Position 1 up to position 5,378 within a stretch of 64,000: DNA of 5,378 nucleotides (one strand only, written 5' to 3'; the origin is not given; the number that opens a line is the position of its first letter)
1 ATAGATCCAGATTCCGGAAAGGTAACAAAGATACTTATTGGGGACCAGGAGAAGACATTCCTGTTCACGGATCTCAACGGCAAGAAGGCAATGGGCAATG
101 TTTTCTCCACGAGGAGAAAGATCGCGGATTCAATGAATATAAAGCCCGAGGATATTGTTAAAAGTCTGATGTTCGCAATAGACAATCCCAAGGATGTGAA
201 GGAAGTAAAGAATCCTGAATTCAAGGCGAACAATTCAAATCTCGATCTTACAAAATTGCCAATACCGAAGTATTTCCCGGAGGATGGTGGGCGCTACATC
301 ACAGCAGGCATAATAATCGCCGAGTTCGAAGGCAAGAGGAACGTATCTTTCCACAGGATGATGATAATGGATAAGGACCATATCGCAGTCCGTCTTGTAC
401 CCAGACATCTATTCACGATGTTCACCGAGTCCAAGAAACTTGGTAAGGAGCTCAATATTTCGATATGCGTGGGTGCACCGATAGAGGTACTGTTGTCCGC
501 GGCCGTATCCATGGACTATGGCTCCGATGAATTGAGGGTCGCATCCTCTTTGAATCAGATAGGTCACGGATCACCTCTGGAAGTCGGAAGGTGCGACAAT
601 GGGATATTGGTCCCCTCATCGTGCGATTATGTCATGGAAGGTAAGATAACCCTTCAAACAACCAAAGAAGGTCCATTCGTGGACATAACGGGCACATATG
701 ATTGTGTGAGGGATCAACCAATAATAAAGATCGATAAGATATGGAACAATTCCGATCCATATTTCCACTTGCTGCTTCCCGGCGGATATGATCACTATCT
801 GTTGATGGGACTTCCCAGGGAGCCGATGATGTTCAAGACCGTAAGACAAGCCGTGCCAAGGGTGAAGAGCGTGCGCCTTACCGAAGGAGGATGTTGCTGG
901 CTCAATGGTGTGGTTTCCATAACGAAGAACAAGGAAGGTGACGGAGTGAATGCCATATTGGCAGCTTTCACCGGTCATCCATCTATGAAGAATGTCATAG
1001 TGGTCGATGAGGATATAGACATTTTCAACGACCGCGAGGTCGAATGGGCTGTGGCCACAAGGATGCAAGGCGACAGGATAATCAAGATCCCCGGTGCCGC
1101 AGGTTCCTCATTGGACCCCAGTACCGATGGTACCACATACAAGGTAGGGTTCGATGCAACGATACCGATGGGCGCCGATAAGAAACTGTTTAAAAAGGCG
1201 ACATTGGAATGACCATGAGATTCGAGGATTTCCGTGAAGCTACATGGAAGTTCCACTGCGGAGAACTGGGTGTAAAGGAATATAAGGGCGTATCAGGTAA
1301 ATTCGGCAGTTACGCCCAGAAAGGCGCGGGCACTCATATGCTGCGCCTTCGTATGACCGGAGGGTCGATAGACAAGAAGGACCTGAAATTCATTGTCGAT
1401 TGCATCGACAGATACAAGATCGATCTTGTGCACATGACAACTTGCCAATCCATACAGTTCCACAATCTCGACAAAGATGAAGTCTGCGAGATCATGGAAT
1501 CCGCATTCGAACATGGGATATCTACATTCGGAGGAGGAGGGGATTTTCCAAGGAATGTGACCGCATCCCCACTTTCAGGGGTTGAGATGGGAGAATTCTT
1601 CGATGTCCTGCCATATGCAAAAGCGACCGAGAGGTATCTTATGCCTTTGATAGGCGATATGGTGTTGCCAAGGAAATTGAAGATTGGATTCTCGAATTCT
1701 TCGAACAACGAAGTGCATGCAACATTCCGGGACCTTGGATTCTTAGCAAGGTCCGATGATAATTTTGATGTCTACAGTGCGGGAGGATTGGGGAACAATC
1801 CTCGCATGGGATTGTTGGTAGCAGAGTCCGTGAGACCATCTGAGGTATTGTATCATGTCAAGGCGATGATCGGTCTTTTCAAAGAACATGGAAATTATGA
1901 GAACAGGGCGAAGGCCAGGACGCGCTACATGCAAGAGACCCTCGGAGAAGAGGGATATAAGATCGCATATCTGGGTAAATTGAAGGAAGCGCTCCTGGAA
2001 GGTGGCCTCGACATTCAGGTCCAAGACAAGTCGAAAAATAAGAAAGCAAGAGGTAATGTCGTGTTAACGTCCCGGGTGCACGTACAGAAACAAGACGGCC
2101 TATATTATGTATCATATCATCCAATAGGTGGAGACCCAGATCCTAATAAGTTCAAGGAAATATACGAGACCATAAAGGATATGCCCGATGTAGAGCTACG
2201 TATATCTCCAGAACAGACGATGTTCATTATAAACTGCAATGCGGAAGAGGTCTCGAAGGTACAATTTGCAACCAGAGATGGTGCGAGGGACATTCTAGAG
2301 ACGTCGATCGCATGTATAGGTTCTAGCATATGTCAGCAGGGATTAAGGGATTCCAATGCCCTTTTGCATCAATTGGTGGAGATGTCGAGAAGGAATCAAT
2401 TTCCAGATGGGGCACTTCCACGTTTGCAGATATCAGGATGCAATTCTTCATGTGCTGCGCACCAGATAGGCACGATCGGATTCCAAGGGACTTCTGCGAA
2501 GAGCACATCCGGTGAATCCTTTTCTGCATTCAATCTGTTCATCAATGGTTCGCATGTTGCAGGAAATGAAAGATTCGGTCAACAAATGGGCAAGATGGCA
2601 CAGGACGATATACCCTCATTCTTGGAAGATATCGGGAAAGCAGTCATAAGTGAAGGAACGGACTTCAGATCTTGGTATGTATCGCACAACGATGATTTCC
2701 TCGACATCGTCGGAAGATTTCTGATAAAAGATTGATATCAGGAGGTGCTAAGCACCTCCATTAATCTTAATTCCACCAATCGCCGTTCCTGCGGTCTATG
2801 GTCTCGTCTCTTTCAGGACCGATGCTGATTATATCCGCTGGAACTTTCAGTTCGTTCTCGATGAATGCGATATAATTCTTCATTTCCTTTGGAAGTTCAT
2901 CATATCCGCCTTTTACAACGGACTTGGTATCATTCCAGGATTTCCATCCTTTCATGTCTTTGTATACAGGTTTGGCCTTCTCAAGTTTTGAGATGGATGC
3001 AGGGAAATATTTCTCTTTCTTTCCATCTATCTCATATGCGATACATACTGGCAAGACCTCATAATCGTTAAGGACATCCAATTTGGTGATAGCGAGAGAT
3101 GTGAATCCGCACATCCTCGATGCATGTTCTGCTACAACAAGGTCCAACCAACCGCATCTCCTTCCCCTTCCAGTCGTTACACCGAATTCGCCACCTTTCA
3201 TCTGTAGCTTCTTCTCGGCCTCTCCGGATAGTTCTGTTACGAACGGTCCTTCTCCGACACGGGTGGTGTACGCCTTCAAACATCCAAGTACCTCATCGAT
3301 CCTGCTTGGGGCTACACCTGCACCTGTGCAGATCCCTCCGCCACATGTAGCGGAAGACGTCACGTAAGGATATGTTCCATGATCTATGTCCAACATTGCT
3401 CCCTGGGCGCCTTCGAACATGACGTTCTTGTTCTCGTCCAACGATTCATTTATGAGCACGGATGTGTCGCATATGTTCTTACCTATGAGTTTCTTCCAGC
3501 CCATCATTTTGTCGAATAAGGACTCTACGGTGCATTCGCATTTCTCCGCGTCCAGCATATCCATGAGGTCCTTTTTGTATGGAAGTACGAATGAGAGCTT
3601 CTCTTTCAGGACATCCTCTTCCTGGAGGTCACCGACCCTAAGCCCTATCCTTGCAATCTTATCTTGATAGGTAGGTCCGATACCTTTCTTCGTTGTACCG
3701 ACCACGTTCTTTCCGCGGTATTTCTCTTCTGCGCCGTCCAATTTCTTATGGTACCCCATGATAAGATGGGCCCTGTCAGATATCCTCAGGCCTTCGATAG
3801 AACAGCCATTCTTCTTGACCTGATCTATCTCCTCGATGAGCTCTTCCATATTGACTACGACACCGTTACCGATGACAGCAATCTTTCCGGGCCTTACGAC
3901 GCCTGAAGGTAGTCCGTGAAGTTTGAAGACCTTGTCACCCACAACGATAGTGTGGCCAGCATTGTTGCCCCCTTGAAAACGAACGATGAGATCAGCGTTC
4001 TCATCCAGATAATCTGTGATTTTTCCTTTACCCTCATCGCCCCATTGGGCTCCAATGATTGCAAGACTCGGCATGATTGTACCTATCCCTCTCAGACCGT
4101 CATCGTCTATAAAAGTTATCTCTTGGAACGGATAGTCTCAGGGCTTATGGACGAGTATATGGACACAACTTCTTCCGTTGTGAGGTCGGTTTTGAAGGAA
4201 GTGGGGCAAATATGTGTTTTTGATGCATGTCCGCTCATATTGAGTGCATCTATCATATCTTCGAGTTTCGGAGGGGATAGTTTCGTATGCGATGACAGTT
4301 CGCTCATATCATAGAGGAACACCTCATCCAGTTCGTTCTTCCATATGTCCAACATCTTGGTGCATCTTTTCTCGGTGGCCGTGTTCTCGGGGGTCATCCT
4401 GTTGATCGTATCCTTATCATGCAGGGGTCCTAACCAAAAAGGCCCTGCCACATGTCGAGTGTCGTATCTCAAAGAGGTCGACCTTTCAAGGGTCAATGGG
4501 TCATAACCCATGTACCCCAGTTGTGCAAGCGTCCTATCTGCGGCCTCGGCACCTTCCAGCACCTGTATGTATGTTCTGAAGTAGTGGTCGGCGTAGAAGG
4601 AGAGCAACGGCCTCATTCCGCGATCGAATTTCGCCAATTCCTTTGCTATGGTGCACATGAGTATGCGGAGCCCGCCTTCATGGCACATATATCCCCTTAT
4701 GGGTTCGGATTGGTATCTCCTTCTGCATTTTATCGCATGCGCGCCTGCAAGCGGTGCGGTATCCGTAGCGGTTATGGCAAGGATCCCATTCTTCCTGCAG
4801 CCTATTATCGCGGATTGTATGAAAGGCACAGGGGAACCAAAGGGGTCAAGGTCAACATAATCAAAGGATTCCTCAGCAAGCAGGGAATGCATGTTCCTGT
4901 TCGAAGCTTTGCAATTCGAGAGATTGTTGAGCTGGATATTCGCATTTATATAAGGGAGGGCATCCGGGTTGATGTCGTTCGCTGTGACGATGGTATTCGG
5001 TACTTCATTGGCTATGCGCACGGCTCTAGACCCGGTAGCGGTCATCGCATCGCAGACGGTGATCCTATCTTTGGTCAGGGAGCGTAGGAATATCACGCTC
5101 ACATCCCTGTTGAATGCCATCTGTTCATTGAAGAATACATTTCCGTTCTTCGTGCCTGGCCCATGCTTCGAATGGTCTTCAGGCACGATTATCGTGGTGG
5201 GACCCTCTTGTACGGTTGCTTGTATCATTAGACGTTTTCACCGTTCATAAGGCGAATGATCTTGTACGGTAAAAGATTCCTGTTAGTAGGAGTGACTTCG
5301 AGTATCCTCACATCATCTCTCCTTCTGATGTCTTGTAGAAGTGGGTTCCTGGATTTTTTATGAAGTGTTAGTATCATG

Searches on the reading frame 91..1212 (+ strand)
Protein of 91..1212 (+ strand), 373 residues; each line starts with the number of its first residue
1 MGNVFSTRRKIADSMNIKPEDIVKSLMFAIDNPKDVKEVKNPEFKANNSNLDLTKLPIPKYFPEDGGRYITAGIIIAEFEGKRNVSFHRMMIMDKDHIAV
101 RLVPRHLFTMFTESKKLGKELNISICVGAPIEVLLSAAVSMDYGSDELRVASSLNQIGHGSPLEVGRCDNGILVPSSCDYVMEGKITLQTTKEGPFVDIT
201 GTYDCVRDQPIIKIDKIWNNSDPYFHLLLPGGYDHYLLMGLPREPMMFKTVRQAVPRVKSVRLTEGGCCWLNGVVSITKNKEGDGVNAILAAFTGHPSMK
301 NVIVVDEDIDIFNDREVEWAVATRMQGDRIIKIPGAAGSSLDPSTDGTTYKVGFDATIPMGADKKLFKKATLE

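Call 59: search_protein_families(library=pfam, proteins=[window:91-1212:+], max_evalue=0.00001)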
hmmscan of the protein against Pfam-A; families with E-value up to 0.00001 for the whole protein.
window:91-1212:+ (373 aa): 2 families
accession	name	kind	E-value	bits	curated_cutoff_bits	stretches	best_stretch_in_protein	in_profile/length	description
PF01977.22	UbiD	-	2.7e-49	167.6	23.3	1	41-232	7-205/206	3-octaprenyl-4-hydroxybenzoate carboxy-lyase Rift-related domain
PF20696.2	UbiD_C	-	2e-30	105.8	24.2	1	237-356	2-127/127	3-octaprenyl-4-hydroxybenzoate carboxy-lyase C-terminal domain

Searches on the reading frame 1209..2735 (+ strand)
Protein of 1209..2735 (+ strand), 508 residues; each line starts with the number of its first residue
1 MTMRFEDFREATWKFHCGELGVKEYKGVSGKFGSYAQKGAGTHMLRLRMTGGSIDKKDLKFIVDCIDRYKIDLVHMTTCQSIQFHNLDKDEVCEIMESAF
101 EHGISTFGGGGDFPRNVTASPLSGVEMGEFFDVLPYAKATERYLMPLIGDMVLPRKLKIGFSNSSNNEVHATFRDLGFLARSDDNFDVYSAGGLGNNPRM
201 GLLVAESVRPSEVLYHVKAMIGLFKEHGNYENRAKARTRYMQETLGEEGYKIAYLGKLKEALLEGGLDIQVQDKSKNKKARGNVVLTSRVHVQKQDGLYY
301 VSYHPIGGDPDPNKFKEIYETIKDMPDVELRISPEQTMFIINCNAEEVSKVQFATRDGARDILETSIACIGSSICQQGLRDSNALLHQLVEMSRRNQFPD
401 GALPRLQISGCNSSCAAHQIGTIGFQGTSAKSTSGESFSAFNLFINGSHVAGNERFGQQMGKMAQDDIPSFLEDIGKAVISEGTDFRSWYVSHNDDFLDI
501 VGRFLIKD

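Call 59: search_protein_families(library=pfam, proteins=[window:1209-2735:+], max_evalue=0.00001)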
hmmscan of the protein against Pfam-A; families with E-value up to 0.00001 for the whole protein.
window:1209-2735:+ (508 aa): 2 families
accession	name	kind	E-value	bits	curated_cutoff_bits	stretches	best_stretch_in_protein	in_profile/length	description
PF01077.27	NIR_SIR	-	8.2e-35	120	27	1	111-250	2-146/158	Nitrite and sulphite reductase 4Fe-4S domain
PF03460.22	NIR_SIR_ferr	-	3.9e-20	71.8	24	1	37-97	3-64/69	Nitrite/Sulfite reductase ferredoxin-like half domain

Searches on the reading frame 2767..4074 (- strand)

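Call 59: search_protein_families(library=pfam, proteins=[window:2767-4074:-], max_evalue=0.00001)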
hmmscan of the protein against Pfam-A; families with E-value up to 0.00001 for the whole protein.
window:2767-4074:- (435 aa): 1 family
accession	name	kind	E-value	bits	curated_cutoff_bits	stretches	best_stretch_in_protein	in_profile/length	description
PF00709.27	Adenylsucc_synt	-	2.5e-173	577.1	27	1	5-426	1-416/416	Adenylosuccinate synthetase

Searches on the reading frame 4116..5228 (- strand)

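Call 59: search_protein_families(library=pfam, proteins=[window:4116-5228:-], max_evalue=0.00001)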
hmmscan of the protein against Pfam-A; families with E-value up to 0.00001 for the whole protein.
window:4116-5228:- (370 aa): 3 families
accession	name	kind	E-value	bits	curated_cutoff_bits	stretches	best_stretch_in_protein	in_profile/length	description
PF02005.22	TRM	-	1.2e-91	308.1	27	1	21-358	13-375/376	N2,N2-dimethylguanosine tRNA methyltransferase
PF13847.12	Methyltransf_31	-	1.3e-07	31.8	27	1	54-156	3-113/145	Methyltransferase domain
PF02475.24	TRM5-TYW2_MTfase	-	7.9e-06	26.4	28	0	50-150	32-133/164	TRM5/TYW2 methyltransferase domain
